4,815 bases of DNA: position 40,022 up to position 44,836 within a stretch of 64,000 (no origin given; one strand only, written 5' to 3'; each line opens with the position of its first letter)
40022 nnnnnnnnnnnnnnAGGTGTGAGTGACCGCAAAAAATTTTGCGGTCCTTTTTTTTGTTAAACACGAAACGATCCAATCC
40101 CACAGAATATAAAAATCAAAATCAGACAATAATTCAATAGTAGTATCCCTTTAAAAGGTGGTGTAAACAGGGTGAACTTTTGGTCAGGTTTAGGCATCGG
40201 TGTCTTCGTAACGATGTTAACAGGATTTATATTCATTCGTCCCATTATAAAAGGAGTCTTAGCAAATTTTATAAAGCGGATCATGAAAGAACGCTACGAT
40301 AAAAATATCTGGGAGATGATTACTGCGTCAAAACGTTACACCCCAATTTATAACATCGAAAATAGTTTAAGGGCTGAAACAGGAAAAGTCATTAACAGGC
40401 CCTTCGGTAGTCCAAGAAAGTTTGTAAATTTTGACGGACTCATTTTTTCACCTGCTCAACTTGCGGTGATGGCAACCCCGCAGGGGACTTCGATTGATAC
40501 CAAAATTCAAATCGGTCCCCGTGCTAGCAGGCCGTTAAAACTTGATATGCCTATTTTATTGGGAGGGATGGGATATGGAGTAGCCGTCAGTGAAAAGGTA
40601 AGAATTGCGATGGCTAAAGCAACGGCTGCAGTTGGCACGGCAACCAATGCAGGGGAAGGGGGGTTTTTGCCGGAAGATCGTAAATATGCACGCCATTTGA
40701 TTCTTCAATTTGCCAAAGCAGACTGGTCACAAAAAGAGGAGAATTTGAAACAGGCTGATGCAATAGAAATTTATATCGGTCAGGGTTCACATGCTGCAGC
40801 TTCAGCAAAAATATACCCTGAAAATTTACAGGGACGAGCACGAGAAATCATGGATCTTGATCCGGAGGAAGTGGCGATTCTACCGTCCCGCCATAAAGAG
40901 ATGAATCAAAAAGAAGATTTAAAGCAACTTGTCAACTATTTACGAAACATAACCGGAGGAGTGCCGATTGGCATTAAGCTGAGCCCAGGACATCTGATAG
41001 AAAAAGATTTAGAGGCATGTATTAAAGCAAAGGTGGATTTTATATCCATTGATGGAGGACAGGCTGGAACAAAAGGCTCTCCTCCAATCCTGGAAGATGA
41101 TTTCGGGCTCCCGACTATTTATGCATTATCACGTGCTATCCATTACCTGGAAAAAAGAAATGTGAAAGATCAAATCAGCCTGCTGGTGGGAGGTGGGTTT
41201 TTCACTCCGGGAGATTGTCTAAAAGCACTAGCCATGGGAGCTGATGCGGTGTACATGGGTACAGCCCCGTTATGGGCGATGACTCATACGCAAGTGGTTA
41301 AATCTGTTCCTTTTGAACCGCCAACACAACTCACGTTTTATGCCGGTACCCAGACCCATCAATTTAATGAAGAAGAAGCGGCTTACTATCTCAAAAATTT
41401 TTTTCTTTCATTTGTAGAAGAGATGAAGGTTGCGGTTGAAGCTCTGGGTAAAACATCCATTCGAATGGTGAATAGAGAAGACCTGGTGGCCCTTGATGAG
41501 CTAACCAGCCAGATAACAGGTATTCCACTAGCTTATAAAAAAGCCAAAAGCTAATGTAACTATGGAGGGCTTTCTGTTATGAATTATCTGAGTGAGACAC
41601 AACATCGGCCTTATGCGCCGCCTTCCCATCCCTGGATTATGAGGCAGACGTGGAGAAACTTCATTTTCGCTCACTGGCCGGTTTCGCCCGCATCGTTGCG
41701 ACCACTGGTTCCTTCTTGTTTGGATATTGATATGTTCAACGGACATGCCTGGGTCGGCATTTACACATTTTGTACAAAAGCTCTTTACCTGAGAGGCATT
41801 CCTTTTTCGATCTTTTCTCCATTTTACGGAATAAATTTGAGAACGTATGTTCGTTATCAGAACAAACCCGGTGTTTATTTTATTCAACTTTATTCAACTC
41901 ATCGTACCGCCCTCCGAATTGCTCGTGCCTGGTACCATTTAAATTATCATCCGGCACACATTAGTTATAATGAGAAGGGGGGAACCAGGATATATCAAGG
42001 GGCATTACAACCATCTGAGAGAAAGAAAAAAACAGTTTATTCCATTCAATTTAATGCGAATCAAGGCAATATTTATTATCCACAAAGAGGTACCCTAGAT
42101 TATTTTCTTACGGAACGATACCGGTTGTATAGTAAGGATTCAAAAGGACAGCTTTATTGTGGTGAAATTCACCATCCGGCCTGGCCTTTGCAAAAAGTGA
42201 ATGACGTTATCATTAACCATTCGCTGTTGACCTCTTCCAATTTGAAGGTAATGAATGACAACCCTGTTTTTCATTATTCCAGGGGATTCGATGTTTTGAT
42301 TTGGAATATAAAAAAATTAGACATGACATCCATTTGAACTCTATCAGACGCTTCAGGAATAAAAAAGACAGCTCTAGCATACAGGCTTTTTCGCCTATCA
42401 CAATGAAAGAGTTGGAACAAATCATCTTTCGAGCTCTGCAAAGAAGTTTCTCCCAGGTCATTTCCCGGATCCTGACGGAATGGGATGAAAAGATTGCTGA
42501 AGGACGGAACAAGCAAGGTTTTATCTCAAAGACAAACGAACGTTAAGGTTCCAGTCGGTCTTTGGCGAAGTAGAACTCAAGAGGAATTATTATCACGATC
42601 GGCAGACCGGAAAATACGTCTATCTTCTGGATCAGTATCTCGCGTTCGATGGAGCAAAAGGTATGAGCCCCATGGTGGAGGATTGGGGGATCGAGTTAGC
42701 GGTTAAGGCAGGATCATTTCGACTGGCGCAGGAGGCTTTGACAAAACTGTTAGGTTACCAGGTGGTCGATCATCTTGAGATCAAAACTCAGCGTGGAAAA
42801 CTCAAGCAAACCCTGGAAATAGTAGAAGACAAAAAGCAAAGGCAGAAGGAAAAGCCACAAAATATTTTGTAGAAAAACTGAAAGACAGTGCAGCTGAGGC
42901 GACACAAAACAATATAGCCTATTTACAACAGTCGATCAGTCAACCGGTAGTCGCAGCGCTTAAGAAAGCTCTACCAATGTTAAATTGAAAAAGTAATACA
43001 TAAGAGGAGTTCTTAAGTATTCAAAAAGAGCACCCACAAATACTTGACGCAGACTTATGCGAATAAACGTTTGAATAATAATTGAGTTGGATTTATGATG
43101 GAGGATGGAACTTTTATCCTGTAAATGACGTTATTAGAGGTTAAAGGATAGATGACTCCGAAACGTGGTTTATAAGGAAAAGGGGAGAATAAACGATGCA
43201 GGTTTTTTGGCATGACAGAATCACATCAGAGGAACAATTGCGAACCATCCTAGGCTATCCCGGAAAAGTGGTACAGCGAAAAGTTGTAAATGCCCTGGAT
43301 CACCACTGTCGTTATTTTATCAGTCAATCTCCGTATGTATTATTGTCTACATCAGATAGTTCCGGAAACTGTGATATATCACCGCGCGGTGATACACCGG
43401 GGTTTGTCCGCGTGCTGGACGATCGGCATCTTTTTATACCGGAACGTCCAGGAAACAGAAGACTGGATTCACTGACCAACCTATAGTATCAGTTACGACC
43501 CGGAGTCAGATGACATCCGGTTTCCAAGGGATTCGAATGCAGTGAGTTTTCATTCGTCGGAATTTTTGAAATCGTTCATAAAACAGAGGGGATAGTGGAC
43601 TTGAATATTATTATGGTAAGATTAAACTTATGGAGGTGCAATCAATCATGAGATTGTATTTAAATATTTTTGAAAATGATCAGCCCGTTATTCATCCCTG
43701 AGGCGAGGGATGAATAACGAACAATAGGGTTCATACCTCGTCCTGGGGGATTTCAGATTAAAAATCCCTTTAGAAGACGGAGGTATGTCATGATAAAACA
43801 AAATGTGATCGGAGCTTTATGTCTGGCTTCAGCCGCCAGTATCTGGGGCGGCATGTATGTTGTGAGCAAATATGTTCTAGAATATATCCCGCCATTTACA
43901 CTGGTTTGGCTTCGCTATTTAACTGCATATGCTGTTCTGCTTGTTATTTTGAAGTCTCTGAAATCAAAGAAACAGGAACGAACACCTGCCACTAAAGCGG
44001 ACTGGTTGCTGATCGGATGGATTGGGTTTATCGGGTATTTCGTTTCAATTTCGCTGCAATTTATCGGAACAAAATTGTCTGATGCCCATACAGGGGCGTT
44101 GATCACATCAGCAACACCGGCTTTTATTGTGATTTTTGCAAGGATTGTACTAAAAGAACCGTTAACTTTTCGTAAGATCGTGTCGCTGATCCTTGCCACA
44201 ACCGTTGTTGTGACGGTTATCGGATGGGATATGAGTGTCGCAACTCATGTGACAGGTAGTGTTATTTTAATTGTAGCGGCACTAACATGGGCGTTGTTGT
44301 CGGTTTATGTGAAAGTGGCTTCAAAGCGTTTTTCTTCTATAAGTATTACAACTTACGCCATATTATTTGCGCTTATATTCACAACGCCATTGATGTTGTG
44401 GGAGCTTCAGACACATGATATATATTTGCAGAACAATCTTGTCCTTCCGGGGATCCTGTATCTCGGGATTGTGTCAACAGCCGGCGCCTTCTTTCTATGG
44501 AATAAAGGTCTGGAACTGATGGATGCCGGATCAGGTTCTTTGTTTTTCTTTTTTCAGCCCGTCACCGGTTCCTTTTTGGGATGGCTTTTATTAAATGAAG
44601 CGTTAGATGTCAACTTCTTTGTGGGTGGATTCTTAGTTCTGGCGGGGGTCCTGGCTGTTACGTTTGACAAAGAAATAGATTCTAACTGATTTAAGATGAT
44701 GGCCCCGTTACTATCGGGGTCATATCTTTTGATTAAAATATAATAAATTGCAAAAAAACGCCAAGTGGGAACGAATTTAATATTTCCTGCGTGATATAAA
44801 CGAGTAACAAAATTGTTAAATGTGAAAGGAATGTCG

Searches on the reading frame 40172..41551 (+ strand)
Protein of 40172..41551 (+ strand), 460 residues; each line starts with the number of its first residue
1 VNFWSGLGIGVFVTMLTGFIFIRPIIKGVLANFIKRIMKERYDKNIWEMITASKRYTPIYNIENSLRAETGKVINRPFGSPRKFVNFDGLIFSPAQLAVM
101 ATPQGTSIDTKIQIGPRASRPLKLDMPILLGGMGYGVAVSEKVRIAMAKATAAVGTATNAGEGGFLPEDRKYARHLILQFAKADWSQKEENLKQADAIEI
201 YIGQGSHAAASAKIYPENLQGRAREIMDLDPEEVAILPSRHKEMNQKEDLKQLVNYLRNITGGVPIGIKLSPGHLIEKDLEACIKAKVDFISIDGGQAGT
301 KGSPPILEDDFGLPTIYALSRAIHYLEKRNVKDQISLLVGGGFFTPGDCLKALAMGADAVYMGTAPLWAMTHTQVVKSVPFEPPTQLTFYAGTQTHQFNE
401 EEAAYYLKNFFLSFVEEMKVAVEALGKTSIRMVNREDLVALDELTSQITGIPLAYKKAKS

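Call 69: search_protein_families(library=pfam, proteins=[window:40172-41551:+], max_evalue=0.00001)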
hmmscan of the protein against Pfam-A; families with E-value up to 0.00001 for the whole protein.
window:40172-41551:+ (460 aa): 3 families
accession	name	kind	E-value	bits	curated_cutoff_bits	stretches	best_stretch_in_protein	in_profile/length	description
PF01645.23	Glu_synthase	-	4.5e-60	204.2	20.4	1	119-426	60-367/369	Conserved region in glutamate synthase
PF01070.24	FMN_dh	-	1e-09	38.4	24.9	1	245-371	202-310/350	FMN-dependent dehydrogenase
PF00478.31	IMPDH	-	6.1e-06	25.9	25.6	0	310-365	187-238/345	IMP dehydrogenase / GMP reductase domain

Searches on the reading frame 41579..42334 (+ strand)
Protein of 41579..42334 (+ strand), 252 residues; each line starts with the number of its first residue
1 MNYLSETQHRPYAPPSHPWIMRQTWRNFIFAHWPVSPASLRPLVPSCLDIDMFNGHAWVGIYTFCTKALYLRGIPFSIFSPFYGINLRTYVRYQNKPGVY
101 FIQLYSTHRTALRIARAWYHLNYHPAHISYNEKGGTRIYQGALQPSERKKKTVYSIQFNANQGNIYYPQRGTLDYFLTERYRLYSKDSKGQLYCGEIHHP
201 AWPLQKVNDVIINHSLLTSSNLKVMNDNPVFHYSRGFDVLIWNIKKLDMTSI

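Call 69: search_protein_families(library=pfam, proteins=[window:41579-42334:+], max_evalue=0.00001)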
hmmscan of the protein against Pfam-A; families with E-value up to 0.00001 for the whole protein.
window:41579-42334:+ (252 aa): 2 families
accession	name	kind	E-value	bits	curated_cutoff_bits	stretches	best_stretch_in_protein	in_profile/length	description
PF09844.14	DUF2071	-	1.4e-56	191.9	27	1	22-237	1-211/212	Uncharacterized conserved protein (COG2071)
PF06314.16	ADC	-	1.1e-07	32.1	29.8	1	11-116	3-102/238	Acetoacetate decarboxylase (ADC)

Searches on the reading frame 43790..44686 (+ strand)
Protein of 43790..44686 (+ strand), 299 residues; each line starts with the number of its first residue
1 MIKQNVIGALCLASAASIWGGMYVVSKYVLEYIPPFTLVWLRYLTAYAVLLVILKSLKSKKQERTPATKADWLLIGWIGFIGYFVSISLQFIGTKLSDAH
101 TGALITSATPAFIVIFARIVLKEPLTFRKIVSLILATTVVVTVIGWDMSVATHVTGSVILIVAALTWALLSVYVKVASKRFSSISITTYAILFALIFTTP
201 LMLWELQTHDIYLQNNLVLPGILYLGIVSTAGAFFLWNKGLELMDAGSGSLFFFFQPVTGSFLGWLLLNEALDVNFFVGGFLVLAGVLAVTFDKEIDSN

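Call 69: search_protein_families(library=pfam, proteins=[window:43790-44686:+], max_evalue=0.00001)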
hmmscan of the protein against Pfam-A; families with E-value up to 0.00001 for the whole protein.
window:43790-44686:+ (299 aa): 1 family
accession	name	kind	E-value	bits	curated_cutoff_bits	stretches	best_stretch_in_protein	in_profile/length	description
PF00892.27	EamA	-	4.1e-45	153.8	28.2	2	7-143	2-133/135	EamA-like transporter family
